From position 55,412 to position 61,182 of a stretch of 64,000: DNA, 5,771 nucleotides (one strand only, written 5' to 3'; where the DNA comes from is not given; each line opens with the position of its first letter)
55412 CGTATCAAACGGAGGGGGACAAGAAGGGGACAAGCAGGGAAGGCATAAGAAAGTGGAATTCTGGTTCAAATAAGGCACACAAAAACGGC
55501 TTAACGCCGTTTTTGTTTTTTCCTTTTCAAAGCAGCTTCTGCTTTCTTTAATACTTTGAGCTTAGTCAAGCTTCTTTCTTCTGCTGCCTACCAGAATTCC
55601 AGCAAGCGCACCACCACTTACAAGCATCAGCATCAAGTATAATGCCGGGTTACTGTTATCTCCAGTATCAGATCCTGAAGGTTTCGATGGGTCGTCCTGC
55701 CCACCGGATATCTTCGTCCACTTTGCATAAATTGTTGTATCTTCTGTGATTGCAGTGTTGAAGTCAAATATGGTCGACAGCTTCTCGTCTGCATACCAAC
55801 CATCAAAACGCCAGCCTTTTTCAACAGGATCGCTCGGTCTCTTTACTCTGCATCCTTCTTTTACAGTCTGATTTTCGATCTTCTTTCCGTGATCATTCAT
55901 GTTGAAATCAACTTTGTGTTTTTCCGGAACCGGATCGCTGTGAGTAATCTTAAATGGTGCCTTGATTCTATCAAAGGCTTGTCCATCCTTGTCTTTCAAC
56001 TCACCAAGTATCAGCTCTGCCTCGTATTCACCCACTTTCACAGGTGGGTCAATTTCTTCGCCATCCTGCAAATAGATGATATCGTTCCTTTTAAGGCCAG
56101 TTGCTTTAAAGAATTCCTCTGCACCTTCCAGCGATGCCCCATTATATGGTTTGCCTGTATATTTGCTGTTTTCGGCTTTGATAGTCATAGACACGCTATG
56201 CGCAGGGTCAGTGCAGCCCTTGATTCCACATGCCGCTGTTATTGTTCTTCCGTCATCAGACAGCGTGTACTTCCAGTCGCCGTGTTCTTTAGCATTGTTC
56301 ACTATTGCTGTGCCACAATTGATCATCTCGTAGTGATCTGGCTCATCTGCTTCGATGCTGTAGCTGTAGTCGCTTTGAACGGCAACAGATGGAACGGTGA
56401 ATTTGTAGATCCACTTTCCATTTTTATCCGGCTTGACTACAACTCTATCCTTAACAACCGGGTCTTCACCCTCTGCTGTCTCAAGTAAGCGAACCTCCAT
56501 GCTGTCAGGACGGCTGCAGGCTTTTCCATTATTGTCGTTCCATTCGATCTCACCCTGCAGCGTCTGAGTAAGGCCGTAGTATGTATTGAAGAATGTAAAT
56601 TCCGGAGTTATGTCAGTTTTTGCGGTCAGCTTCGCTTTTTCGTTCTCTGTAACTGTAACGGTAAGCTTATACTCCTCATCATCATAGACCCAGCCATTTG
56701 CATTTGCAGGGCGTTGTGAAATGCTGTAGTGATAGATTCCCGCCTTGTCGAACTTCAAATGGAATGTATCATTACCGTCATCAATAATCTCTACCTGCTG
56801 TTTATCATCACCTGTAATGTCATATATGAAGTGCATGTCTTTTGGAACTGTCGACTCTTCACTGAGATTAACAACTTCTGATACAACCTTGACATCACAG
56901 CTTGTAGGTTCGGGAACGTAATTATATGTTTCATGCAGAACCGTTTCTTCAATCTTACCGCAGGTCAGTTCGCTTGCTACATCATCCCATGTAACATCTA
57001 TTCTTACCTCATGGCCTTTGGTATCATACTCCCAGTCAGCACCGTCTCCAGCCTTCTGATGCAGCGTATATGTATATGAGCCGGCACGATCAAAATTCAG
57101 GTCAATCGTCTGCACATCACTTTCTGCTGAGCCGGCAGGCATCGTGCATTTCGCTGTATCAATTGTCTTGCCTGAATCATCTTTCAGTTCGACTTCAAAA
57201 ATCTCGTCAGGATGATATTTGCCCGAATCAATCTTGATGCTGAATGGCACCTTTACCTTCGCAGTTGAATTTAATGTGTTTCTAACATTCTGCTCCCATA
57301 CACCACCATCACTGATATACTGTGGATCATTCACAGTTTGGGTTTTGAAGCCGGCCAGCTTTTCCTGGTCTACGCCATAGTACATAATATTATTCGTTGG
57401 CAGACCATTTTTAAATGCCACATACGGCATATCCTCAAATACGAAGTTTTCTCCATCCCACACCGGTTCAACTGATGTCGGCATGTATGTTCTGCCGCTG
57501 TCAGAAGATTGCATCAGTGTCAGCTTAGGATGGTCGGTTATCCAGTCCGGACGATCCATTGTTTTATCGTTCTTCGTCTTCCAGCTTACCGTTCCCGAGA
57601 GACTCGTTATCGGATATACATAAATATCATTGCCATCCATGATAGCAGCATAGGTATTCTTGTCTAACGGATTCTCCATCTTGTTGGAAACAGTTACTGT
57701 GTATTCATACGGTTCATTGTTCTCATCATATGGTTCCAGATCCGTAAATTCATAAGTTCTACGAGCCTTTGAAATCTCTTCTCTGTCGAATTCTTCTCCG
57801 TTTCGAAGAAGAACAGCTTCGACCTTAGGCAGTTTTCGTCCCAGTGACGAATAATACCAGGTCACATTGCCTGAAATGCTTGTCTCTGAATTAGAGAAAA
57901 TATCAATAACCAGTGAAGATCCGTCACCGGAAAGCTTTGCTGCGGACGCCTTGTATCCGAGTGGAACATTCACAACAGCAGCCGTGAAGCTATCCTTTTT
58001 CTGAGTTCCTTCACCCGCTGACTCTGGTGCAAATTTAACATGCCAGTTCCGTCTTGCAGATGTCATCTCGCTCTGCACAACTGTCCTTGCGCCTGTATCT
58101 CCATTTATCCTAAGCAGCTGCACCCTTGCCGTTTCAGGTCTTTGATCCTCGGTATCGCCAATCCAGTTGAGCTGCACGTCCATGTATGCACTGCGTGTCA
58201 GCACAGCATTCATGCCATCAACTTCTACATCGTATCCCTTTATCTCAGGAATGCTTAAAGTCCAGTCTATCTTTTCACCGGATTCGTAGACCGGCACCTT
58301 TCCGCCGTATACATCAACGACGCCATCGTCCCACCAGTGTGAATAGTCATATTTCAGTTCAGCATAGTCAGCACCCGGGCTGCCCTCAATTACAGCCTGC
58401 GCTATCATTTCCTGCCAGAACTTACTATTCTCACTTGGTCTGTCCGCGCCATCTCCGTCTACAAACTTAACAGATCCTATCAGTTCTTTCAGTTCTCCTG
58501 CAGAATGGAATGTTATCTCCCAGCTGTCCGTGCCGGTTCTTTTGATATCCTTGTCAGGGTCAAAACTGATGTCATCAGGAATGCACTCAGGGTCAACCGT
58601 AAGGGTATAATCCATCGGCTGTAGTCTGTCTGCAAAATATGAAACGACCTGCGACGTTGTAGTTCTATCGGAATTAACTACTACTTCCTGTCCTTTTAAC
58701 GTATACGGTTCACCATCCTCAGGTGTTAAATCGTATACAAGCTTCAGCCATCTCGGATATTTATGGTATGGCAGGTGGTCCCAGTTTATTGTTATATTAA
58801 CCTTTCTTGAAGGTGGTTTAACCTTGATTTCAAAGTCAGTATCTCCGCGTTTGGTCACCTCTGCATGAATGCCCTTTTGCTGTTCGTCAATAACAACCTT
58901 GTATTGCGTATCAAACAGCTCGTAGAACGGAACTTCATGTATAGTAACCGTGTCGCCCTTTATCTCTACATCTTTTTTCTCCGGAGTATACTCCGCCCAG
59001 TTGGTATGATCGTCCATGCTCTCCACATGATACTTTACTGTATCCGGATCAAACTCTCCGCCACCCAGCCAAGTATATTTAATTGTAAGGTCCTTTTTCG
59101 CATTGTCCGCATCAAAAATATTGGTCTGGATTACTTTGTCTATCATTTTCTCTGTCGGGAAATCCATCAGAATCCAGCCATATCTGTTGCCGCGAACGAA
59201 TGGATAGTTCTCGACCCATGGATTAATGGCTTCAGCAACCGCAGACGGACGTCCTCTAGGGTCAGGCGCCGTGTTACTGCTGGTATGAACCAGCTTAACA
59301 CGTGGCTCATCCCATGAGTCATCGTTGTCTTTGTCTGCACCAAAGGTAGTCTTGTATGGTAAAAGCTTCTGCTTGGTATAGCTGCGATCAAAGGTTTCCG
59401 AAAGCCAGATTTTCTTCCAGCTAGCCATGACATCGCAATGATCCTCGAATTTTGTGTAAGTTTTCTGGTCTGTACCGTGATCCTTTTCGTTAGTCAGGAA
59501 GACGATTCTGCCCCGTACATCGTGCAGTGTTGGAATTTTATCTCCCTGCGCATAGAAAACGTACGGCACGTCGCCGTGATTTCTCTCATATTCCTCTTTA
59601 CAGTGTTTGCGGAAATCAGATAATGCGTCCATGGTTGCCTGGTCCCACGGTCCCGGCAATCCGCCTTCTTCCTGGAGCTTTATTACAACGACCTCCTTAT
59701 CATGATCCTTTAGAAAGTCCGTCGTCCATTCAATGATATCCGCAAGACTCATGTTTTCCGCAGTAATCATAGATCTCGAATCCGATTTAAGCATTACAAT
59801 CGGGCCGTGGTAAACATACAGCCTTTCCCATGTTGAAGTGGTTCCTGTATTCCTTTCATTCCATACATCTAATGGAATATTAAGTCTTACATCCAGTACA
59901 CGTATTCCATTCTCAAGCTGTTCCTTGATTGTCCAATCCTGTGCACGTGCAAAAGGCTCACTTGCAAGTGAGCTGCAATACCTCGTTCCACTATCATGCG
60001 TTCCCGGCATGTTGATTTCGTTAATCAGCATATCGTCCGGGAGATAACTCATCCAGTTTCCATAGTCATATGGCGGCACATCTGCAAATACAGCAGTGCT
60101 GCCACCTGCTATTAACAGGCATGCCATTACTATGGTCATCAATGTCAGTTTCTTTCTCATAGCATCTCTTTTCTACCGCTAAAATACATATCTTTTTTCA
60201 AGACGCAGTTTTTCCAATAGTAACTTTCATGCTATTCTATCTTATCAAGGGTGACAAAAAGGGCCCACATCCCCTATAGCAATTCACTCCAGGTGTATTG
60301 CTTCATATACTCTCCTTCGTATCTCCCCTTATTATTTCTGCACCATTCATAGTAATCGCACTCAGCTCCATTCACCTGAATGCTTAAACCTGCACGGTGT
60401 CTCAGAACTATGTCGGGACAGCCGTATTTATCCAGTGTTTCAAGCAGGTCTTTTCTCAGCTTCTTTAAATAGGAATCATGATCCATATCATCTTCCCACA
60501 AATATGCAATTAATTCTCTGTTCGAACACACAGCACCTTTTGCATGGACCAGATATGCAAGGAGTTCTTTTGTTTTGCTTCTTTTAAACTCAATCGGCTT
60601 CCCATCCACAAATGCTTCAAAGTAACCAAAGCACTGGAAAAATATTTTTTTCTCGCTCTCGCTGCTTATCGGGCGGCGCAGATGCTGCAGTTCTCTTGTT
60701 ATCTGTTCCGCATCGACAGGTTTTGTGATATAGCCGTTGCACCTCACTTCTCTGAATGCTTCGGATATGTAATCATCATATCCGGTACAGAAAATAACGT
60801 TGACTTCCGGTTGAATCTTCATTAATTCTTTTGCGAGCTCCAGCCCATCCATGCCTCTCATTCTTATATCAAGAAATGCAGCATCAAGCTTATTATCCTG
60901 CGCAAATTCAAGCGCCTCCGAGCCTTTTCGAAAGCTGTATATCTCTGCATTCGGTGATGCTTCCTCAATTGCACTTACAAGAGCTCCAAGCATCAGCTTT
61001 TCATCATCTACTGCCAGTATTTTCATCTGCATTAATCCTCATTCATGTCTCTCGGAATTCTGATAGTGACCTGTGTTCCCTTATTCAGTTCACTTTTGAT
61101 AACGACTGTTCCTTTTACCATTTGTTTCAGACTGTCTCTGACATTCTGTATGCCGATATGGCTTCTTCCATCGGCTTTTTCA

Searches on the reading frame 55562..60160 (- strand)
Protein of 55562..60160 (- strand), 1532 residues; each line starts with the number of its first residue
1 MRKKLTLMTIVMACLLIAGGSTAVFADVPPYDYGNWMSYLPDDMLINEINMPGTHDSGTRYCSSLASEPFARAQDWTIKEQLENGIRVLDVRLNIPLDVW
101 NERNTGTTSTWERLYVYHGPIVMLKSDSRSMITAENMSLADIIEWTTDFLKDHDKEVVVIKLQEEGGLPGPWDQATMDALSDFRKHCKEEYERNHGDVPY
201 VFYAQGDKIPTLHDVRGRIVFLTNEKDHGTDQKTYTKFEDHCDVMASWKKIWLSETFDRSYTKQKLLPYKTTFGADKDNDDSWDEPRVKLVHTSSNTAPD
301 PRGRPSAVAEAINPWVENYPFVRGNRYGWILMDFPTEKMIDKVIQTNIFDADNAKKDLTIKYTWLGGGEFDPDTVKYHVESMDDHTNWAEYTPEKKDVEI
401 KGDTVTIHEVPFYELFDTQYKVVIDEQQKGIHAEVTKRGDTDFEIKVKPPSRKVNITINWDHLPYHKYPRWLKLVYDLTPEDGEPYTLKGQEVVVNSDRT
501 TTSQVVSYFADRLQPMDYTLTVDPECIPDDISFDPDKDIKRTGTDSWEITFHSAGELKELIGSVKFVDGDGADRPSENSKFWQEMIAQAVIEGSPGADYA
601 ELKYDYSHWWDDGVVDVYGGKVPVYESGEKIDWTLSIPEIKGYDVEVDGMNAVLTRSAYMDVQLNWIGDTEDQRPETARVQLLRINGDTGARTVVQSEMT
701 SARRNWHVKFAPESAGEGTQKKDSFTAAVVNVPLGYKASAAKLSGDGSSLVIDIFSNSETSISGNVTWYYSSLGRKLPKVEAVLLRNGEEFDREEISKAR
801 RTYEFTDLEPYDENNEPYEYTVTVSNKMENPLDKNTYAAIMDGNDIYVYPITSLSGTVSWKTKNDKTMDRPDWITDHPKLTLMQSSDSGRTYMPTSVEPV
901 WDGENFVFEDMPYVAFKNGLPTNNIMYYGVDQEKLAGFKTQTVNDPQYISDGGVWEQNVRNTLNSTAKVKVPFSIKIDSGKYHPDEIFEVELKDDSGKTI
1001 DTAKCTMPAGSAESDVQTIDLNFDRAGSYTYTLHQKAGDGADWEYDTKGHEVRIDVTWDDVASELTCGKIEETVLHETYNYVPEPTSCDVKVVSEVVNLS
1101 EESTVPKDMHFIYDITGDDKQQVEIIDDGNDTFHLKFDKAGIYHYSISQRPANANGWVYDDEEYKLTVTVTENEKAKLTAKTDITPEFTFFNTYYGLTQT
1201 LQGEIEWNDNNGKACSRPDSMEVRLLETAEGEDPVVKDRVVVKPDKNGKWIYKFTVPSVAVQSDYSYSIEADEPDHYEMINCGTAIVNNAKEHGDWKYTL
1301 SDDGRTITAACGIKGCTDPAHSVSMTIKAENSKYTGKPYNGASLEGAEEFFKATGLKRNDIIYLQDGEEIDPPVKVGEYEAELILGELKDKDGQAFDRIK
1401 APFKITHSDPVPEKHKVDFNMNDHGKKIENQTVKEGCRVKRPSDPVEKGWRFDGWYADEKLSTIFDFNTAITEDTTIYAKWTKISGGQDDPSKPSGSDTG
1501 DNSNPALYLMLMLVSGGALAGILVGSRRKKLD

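Call 21: search_protein_families(library=pfam, proteins=[window:55562-60160:-], max_evalue=0.001)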
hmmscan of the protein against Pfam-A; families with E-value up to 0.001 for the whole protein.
window:55562-60160:- (1532 aa): 3 families
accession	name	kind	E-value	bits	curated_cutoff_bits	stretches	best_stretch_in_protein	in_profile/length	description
PF05738.19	Cna_B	-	1.6e-18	67.4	22.3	2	1202-1288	2-86/87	Cna protein B-type domain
PF12892.13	FctA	-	4.9e-15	56.8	22.1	2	1114-1194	20-119/120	Spy0128-like isopeptide containing domain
PF09479.16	Flg_new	-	1.6e-13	51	27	1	1415-1480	1-65/65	Listeria-Bacteroides repeat domain (List_Bact_rpt)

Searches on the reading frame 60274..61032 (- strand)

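Call 21: search_protein_families(library=pfam, proteins=[window:60274-61032:-], max_evalue=0.001)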
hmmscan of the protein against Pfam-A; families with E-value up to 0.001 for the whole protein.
window:60274-61032:- (252 aa): 2 families
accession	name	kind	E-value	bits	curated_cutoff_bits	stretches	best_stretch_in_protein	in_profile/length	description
PF00072.30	Response_reg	-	4.6e-22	78.7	30.2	1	5-115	1-110/111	Response regulator receiver domain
PF00486.34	Trans_reg_C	-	5e-05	23.7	26.2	1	152-196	8-57/77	Transcriptional regulatory protein, C terminal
